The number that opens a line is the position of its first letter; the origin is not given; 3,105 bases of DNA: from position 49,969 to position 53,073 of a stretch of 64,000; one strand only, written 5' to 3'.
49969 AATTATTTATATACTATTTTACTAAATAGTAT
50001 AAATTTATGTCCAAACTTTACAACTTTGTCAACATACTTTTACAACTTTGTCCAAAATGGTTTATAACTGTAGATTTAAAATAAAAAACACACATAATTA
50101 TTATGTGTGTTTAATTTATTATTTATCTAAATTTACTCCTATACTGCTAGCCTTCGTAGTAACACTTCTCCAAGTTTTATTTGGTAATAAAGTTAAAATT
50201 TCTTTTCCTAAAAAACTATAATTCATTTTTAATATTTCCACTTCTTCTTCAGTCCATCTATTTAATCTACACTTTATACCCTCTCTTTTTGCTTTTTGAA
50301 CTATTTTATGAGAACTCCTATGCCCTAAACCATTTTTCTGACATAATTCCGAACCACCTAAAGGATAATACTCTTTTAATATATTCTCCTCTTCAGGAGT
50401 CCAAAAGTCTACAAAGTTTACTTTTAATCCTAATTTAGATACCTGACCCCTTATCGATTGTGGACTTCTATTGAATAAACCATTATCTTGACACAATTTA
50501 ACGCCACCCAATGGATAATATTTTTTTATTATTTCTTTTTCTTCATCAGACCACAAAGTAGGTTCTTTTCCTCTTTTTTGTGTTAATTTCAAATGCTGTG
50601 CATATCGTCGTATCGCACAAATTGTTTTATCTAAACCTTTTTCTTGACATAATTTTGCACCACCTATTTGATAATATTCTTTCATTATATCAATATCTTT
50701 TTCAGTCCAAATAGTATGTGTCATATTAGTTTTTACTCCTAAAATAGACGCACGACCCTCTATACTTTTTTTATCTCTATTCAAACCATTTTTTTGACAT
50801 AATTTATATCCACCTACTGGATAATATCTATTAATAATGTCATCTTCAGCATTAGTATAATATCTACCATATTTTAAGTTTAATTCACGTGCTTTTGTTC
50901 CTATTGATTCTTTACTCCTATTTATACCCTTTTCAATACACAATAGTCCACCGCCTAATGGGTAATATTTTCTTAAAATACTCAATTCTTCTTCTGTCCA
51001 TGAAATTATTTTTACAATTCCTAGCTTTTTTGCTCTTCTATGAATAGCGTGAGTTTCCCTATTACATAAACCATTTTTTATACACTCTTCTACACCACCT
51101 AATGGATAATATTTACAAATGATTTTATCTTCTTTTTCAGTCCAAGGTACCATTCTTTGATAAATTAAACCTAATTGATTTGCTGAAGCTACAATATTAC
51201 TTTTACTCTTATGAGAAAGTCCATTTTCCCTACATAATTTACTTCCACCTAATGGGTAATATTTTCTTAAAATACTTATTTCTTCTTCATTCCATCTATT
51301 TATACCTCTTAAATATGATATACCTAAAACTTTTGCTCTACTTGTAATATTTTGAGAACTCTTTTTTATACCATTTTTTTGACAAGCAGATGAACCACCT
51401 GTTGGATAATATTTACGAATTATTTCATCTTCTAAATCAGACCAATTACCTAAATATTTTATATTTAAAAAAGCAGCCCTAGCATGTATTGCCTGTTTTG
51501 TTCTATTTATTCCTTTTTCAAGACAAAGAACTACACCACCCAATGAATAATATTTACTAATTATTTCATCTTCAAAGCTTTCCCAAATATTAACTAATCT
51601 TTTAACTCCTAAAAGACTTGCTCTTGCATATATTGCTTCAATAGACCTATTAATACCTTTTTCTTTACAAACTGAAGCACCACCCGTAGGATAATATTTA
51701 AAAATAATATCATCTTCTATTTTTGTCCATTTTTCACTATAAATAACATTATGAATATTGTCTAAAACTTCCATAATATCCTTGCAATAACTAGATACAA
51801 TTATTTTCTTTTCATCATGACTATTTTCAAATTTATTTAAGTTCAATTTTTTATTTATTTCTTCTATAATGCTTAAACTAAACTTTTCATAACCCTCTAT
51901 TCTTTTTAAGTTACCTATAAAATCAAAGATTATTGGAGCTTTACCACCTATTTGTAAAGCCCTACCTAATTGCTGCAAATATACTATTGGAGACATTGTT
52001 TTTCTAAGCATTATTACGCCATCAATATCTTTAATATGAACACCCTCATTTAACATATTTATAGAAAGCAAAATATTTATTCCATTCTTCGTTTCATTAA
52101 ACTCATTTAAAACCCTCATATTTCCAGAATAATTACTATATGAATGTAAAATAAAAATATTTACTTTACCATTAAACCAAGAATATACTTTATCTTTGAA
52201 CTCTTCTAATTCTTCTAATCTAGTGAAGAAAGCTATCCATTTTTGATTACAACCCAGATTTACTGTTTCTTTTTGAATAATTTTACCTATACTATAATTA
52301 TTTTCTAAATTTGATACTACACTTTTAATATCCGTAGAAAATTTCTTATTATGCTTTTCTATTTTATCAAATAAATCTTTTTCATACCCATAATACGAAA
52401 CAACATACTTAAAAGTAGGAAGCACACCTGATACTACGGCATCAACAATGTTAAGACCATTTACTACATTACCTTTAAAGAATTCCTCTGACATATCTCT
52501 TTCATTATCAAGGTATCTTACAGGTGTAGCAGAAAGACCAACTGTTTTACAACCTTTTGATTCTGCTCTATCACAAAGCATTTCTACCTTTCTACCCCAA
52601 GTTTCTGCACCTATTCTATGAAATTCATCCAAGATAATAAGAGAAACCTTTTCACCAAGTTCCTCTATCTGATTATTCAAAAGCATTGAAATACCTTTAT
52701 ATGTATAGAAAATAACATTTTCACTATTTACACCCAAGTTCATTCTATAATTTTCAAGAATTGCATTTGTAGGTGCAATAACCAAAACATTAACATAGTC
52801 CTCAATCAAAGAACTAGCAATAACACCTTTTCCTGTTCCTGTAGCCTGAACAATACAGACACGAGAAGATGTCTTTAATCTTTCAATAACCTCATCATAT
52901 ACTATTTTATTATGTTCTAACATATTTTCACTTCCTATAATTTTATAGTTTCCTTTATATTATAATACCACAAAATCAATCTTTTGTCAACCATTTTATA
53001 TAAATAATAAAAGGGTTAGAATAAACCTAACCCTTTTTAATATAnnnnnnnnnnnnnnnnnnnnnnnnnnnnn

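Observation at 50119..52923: Helicase fused to 11 tandem Myb/SANT-like repeats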

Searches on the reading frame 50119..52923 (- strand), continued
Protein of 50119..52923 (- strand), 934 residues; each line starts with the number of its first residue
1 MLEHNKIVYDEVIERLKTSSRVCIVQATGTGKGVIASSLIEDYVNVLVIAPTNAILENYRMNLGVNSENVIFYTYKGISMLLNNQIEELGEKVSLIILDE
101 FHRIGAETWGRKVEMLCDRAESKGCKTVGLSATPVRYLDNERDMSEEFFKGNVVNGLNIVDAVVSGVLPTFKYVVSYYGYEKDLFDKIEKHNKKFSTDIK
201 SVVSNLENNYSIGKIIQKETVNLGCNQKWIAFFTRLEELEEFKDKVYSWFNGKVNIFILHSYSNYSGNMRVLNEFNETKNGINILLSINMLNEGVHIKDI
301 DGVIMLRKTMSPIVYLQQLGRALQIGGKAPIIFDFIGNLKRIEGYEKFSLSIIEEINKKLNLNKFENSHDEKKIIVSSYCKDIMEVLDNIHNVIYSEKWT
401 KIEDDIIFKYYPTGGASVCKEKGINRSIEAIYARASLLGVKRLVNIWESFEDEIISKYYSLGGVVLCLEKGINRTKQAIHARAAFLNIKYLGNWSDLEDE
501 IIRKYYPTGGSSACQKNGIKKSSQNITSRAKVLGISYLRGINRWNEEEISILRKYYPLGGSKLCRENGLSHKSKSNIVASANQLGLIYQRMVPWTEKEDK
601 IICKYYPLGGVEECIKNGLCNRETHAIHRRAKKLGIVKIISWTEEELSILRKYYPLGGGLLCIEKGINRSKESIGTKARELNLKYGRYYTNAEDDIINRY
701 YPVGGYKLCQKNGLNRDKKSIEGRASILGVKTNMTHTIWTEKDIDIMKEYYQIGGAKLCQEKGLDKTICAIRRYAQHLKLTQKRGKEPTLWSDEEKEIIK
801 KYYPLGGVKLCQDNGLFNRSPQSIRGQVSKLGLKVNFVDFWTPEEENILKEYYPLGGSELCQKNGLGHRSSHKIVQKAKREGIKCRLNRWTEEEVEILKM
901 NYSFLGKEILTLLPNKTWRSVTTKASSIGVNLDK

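Call 88: fold_search(model_id=the predicted structure, library=viral)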
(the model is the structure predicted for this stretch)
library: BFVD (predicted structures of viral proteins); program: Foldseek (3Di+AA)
matches with E <= 10: 1361; with E <= 0.001: 444
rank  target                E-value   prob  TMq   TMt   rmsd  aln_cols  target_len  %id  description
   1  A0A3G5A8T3            6.4e-14  1.00  0.30  0.28  26.7       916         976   15  Superfamily II helicase [Hyperionvirus sp.]
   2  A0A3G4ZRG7            8.5e-13  1.00  0.29  0.27  32.9       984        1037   13  DEAD/SNF2-like helicase [Terrestrivirus sp.]
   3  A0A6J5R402            9.8e-13  1.00  0.30  0.42  25.7       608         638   12  SSL2 DNA or RNA helicases of superfamily II [uncultured Caudovirales phage]
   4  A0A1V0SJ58            1.6e-12  1.00  0.27  0.23  26.9      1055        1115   14  Superfamily II helicase [Klosneuvirus KNV1]
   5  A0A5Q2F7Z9            2.8e-12  1.00  0.27  0.48   6.7       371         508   18  DNA helicase [Lactococcus phage P596]
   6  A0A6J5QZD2            3.7e-12  1.00  0.29  0.50  17.4       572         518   14  SSL2 DNA or RNA helicases of superfamily II [uncultured Caudovirales phage]
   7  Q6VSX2                5.6e-12  1.00  0.29  0.37  24.9       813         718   14  (no name in the UniProt tables at hand)
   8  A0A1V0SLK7            6.8e-12  1.00  0.29  0.38  21.8       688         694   16  Superfamily II helicase (Fragment) [Klosneuvirus KNV1]
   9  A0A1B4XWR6            2.3e-11  1.00  0.28  0.46   7.7       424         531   16  DNA helicase [Tenacibaculum phage pT24]
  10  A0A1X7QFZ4            2.8e-11  1.00  0.30  0.35  18.7       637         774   14  (no name in the UniProt tables at hand)
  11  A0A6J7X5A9            3.4e-11  1.00  0.28  0.40  32.0       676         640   15  DEXDc domain containing protein [uncultured Caudovirales phage]
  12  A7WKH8                4.7e-11  1.00  0.31  0.49   6.7       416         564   16  Helicase [Betalipothrixvirus pozzuoliense]
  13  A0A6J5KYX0            7.5e-11  1.00  0.30  0.53   6.7       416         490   16  SSL2 DNA or RNA helicases of superfamily II [uncultured Caudovirales phage]
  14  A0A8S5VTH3            8.3e-11  1.00  0.27  0.44   8.8       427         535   16  DNA helicase [Ackermannviridae sp.]
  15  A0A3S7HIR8            9.1e-11  1.00  0.28  0.41   7.5       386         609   17  (no name in the UniProt tables at hand)
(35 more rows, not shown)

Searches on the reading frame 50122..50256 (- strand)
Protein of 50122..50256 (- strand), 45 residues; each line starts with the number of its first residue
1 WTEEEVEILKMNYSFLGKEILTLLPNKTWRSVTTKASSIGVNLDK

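Call 23: search_protein_families(library=pfam, proteins=[window:50122-50256:-], max_evalue=1)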
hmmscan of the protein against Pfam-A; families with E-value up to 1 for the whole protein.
seq(45 aa): 1 family
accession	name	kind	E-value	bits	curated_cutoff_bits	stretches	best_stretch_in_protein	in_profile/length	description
PF00249.37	Myb_DNA-binding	-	0.055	14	24.4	1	1-29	4-35/46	Myb-like DNA-binding domain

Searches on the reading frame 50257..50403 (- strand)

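Call 23: search_protein_families(library=pfam, proteins=[window:50257-50403:-], max_evalue=1)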
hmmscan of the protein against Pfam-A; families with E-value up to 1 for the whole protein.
seq(49 aa): 1 family
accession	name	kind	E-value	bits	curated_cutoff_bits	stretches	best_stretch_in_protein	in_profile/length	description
PF00249.37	Myb_DNA-binding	-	0.11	13.1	24.4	1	1-13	4-16/46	Myb-like DNA-binding domain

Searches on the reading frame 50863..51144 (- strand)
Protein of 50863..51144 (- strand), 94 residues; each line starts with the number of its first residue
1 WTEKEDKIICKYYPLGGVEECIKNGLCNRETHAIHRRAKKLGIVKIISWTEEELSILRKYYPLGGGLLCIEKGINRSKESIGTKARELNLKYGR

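Call 58: predict_structure(alignment_id=A3)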
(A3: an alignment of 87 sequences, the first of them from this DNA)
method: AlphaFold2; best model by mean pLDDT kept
length: 94 residues; sequences in the alignment: 87
mean_pLDDT: 95.5   pTM: 0.61
mean pLDDT of the five models: 95.5, 94.0, 93.4, 91.3, 91.2
residues with pLDDT >= 90: 87; 70-90: 6; 50-70: 1; < 50: 0
segments of 3 or more residues with pLDDT < 50: none
pLDDT, mean of each block of 10 residues (from residue 1): 97 97 97 97 88 98 97 96 97 83
secondary structure, 60 per line:
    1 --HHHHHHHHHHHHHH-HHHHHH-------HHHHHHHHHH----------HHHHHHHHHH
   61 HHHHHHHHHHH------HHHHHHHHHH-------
elements in order: H3-16 H18-23 H31-40 H51-71 H78-87
